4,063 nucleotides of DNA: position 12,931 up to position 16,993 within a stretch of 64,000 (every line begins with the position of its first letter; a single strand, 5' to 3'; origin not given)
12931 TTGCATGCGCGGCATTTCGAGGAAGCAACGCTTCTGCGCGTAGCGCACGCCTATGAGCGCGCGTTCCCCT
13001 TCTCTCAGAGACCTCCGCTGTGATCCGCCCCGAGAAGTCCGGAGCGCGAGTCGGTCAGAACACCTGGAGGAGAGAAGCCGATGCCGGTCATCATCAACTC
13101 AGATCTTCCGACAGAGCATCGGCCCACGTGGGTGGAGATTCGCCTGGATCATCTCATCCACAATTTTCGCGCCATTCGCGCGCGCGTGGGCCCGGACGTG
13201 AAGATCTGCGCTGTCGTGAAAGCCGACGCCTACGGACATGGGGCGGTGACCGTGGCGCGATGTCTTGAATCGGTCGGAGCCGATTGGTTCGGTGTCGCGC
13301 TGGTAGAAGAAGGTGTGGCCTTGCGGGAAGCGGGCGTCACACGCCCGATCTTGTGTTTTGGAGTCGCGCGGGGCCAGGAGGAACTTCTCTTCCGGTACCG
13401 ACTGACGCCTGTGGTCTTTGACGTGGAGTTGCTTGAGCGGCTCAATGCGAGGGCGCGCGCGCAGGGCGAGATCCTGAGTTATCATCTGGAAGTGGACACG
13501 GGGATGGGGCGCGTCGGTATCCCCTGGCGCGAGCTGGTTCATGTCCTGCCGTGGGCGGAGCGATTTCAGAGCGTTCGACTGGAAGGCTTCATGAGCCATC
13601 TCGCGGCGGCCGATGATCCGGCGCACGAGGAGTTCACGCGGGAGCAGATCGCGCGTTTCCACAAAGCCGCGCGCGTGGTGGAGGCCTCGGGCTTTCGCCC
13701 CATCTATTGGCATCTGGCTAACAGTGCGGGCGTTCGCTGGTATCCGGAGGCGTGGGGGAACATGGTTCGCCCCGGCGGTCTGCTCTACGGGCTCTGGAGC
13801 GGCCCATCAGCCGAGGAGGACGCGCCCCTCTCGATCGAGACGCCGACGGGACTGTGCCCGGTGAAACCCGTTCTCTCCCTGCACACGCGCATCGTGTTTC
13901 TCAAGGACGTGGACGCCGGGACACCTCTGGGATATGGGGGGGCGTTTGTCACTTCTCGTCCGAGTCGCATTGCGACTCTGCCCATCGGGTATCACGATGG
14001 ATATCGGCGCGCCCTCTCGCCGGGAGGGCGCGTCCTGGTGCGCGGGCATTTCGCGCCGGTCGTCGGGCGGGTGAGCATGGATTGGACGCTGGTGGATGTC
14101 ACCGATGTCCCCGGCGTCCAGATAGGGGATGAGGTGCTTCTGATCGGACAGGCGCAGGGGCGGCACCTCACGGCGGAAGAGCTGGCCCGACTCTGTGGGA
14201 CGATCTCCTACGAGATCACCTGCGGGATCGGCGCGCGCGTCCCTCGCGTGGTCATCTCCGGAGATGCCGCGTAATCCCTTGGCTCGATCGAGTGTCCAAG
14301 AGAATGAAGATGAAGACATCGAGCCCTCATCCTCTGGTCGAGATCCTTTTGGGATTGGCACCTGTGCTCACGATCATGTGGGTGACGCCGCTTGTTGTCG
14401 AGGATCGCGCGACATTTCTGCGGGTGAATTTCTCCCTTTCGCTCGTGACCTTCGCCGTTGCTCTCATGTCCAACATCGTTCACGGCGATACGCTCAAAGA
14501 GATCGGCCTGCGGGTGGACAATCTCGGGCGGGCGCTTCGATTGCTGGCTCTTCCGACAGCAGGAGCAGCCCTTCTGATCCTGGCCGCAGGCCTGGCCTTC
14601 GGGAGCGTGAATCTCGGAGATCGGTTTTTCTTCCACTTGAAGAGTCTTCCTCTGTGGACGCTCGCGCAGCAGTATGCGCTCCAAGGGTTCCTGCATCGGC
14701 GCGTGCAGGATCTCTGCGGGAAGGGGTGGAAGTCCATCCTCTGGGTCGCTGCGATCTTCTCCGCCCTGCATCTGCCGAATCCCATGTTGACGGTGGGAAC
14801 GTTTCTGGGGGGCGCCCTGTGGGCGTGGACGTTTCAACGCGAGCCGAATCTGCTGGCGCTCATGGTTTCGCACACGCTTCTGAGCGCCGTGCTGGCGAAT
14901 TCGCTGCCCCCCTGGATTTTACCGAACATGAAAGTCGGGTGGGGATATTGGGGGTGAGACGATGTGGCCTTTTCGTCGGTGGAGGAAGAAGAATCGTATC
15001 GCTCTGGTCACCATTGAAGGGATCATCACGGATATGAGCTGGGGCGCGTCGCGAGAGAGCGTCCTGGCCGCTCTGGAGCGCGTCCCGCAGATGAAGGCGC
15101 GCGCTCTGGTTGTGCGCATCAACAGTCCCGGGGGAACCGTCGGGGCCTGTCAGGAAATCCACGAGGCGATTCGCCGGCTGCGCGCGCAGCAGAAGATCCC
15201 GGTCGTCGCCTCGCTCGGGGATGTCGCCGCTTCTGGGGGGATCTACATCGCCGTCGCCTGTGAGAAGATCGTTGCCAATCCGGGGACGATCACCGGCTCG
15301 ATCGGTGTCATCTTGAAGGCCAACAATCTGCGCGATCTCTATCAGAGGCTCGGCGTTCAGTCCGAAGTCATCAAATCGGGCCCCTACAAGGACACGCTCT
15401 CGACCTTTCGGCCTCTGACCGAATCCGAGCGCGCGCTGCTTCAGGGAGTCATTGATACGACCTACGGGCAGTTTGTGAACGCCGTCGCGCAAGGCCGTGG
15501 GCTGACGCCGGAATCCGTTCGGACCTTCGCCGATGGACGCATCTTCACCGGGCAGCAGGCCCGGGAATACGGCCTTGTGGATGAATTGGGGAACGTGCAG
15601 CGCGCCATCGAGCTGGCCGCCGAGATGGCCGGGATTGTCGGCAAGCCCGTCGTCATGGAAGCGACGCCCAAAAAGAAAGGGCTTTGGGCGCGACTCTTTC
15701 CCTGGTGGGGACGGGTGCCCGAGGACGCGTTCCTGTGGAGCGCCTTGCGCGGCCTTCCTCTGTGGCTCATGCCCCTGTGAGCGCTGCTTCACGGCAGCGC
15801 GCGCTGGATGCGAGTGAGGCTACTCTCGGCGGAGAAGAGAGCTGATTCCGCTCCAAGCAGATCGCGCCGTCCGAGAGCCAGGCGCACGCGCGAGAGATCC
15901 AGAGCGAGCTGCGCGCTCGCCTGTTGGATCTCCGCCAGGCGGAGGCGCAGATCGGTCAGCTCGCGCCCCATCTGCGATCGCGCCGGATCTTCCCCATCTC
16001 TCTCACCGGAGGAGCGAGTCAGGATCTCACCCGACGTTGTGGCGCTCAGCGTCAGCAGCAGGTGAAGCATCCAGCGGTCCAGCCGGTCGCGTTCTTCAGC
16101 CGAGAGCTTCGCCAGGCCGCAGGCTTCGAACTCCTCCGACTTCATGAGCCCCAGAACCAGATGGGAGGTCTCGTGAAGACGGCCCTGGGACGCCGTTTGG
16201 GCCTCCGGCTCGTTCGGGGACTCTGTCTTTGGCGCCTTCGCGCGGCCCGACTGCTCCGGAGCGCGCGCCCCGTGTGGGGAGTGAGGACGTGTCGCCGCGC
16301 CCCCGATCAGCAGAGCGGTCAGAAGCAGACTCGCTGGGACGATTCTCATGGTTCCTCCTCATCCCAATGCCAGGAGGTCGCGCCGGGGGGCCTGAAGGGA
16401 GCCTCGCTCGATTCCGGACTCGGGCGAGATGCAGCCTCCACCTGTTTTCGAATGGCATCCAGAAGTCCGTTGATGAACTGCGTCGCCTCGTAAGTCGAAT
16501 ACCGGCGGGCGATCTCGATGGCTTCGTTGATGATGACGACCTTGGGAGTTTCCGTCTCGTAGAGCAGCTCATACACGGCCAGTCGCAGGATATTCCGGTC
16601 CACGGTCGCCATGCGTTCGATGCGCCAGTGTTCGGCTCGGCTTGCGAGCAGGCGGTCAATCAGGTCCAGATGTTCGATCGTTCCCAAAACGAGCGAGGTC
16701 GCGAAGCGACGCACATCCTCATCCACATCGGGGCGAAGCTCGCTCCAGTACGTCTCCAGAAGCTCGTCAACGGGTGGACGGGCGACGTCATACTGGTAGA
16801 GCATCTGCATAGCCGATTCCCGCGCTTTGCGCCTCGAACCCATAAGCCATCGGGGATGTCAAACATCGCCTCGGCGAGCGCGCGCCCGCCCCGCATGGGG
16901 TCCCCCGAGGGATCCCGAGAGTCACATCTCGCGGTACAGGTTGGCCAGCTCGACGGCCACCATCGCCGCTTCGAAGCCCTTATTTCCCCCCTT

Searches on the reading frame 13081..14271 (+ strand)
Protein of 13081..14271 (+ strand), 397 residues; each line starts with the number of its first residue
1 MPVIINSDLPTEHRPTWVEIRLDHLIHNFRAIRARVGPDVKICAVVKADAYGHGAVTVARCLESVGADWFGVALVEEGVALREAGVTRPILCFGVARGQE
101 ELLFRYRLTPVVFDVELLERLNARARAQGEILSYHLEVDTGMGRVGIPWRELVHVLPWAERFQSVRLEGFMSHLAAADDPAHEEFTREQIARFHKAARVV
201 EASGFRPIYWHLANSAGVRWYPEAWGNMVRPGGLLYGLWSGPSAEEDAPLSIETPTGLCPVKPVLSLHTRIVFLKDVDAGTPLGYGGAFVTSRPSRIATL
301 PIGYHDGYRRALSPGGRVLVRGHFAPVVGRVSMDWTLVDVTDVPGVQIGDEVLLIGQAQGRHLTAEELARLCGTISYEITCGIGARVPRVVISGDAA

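Call 19: search_protein_families(library=pfam, proteins=[window:13081-14271:+], max_evalue=0.001)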
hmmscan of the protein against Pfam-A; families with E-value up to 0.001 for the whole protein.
window:13081-14271:+ (397 aa): 2 families
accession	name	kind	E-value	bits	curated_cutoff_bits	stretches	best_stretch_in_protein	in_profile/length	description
PF01168.26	Ala_racemase_N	-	1.1e-67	228.5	24.1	1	20-238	1-218/220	Alanine racemase, N-terminal domain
PF00842.27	Ala_racemase_C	-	2.4e-46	156.9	25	1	264-390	1-126/127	Alanine racemase, C-terminal domain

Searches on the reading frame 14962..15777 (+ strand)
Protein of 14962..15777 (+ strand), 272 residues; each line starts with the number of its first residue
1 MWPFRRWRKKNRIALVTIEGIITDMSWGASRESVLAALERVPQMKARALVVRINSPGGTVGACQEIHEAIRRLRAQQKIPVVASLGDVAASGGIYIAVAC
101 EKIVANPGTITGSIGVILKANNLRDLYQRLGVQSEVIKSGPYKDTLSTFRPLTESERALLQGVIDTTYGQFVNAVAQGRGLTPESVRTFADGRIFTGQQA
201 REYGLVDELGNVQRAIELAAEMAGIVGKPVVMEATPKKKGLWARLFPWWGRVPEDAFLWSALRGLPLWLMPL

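Call 9: search_protein_families(library=pfam, proteins=[window:14962-15777:+], max_evalue=0.001)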
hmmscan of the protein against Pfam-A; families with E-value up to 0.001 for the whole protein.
window:14962-15777:+ (272 aa): 4 families
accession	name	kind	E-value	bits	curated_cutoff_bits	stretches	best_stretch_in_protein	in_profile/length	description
PF01343.23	Peptidase_S49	-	1.8e-52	177.8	24.9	1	75-224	3-152/154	Peptidase family S49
PF25145.1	NfeD1b_N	-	4e-10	40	40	1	37-122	22-103/189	NfeD1b, N-terminal domain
PF00574.28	CLP_protease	-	3.9e-07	30.6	20.2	1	43-102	43-98/182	Clp protease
PF01972.22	SDH_protease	-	3.5e-05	23.4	31.3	1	31-114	78-155/286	ClpP-like SDH-type serine proteinase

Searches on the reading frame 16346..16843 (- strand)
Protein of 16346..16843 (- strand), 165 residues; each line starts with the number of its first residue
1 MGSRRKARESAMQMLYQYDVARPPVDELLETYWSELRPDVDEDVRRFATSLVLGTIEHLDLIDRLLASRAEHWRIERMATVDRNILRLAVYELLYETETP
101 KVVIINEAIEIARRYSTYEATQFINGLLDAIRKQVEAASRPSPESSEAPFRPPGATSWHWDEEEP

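Call 9: search_protein_families(library=pfam, proteins=[window:16346-16843:-], max_evalue=0.001)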
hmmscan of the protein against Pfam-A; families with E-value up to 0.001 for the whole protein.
window:16346-16843:- (165 aa): 1 family
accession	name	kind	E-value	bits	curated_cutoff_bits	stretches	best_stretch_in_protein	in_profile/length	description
PF01029.23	NusB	-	1.1e-38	133.1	23.1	1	5-132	1-132/133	NusB family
